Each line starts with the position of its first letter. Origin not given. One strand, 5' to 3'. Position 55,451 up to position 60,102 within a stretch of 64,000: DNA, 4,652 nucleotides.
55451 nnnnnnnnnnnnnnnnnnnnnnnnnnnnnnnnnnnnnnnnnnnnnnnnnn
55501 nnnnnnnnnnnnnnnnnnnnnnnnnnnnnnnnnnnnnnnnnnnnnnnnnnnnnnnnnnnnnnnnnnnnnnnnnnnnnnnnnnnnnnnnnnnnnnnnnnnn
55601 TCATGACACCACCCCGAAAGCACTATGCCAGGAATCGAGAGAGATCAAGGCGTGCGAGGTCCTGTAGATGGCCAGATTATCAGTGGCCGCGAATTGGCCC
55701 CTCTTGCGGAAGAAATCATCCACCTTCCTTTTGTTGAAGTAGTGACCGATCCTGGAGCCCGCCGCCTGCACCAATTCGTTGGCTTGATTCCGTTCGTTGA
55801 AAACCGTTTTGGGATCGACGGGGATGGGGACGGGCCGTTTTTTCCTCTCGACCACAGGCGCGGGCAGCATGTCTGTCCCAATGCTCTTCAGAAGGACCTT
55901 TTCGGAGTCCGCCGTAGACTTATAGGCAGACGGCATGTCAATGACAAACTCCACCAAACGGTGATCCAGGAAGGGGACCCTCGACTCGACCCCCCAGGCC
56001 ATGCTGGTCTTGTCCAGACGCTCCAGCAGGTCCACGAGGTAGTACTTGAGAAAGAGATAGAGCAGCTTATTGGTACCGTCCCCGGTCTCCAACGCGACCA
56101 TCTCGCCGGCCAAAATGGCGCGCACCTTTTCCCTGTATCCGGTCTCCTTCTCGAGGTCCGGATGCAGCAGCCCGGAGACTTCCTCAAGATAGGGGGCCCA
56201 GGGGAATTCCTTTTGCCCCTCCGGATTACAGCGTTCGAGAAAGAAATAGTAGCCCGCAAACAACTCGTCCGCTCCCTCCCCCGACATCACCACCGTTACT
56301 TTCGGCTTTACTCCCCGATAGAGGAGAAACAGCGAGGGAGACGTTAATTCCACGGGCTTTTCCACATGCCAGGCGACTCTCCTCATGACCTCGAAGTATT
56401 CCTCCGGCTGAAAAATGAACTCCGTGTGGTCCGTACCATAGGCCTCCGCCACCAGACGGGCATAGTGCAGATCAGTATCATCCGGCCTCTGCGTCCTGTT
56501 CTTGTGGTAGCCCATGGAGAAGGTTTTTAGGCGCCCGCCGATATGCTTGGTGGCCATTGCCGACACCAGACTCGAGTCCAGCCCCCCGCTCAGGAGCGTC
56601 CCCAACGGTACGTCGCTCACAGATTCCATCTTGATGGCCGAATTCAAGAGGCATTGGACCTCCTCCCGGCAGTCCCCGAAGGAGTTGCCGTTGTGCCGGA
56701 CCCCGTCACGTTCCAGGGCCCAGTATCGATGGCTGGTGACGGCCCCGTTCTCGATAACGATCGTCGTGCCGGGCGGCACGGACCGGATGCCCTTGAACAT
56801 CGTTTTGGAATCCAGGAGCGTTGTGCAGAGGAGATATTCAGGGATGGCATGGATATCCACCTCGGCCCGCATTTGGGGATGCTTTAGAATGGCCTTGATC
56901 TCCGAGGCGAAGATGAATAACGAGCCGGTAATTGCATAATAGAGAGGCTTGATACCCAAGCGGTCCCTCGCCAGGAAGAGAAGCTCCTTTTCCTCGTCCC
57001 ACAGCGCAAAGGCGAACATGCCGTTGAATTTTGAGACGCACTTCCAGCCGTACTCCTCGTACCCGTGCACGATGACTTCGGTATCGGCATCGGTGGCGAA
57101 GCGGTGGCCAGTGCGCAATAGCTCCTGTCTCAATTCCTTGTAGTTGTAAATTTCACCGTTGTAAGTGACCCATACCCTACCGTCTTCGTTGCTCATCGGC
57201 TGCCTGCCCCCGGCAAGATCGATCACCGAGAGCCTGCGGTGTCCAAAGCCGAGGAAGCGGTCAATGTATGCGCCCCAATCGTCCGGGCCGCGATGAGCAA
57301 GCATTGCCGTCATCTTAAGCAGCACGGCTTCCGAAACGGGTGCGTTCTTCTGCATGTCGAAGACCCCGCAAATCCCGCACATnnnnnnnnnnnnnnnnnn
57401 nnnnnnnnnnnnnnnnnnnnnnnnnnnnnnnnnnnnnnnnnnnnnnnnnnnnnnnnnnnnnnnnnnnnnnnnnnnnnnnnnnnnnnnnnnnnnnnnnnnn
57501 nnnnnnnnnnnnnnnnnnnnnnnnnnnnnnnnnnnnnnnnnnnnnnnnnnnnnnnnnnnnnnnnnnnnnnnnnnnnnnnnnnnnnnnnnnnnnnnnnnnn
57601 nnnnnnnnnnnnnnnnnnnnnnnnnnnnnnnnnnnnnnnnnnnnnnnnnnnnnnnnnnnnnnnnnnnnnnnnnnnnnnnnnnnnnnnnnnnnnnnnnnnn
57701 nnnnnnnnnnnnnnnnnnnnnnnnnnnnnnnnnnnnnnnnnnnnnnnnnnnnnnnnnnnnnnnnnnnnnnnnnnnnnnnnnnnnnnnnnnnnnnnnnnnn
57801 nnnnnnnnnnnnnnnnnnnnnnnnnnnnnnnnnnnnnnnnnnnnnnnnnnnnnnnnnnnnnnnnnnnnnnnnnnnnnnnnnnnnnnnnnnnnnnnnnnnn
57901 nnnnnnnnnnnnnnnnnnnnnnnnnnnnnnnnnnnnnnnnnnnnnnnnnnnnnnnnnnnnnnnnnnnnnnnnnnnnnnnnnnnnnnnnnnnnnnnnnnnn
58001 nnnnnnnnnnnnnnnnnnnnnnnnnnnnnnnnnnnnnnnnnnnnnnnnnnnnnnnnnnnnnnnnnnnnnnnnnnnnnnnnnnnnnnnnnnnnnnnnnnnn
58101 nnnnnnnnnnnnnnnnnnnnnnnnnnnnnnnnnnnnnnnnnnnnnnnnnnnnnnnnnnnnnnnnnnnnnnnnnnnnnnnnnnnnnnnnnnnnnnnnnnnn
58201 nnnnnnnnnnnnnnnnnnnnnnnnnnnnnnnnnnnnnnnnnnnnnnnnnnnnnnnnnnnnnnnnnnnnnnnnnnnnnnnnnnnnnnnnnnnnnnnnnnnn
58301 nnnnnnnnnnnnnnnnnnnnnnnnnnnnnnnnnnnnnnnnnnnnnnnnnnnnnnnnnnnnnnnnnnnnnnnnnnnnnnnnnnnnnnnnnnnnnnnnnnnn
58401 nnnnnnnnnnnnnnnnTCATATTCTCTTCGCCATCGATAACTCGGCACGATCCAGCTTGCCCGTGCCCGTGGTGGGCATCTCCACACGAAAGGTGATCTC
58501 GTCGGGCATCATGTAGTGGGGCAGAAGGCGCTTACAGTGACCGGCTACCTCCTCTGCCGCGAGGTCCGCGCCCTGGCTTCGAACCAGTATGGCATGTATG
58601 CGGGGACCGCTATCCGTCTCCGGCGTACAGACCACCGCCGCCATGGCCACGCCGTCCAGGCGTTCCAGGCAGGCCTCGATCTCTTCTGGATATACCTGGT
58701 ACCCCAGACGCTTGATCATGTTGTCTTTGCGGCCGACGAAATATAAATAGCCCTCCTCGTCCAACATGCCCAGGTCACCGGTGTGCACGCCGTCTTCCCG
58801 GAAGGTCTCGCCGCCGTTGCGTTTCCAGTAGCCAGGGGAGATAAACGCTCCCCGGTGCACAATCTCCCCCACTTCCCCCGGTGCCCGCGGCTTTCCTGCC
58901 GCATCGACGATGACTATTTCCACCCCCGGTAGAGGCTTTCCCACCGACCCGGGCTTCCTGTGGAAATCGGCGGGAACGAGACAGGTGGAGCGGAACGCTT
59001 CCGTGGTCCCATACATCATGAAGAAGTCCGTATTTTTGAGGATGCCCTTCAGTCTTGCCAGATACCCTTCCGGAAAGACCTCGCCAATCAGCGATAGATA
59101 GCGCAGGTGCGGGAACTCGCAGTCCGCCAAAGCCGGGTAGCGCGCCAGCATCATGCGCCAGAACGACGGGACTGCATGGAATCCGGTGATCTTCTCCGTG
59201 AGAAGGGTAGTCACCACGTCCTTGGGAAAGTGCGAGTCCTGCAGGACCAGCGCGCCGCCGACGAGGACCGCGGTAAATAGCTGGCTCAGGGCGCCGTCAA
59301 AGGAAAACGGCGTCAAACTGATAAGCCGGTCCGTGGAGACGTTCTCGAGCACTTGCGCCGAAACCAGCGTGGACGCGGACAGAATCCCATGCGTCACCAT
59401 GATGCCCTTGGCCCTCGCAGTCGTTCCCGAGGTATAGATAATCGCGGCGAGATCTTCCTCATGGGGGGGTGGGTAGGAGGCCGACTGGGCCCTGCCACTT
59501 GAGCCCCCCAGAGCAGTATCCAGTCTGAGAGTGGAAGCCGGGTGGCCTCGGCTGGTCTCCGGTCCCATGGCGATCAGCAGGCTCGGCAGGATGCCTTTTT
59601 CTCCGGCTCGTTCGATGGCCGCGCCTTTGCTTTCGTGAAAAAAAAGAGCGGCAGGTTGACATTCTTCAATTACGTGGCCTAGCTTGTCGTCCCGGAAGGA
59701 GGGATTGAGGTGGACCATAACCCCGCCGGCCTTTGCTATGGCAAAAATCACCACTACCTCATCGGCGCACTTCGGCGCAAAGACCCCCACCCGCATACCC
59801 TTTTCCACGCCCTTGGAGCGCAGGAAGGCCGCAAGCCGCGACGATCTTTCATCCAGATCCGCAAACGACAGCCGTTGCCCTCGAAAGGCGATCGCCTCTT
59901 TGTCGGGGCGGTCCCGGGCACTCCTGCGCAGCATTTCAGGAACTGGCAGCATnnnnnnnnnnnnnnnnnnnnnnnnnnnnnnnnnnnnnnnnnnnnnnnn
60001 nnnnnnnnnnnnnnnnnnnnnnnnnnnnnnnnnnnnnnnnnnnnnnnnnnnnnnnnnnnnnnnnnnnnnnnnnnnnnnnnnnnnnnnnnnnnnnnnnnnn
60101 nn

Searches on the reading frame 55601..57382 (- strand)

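Call 57: search_protein_families(library=pfam, proteins=[window:55601-57382:-], max_evalue=0.0001)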
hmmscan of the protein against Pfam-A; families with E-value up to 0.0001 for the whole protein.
window:55601-57382:- (593 aa): 4 families
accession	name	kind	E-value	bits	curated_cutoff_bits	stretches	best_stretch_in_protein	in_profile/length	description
PF00733.27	Asn_synthase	-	4.1e-78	263.9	21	1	242-586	2-353/354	Asparagine synthase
PF13537.11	GATase_7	-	5.2e-51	172.3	25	1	48-166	1-122/123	Glutamine amidotransferase domain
PF13522.11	GATase_6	-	2.5e-43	147.7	27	1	37-161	5-130/130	Glutamine amidotransferase domain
PF12481.13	DUF3700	-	8.3e-05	22.6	27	0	115-167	125-177/228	Aluminium induced protein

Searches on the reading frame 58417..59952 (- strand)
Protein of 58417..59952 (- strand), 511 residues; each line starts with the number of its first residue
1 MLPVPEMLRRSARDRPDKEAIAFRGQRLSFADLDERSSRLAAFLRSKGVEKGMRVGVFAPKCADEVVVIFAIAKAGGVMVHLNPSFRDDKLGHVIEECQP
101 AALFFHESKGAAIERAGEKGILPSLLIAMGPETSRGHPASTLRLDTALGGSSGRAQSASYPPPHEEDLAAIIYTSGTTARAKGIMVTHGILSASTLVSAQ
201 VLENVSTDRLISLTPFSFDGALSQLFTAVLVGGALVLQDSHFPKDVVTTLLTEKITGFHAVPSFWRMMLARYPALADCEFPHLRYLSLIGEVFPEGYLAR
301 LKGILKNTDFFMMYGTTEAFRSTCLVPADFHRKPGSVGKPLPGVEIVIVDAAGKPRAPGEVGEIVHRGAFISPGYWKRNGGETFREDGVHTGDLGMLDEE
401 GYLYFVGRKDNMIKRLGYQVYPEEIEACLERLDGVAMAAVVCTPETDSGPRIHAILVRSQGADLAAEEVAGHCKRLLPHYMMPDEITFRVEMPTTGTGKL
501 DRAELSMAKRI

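Call 57: search_protein_families(library=pfam, proteins=[window:58417-59952:-], max_evalue=0.0001)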
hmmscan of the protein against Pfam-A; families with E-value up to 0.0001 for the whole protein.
window:58417-59952:- (511 aa): 2 families
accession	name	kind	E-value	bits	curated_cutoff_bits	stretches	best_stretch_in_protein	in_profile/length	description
PF00501.34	AMP-binding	-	1.7e-82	277.7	29.9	1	8-376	1-384/384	AMP-binding enzyme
PF13193.12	AMP-binding_C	-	8.1e-12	46.3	24.5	1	424-499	1-76/76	AMP-binding enzyme C-terminal domain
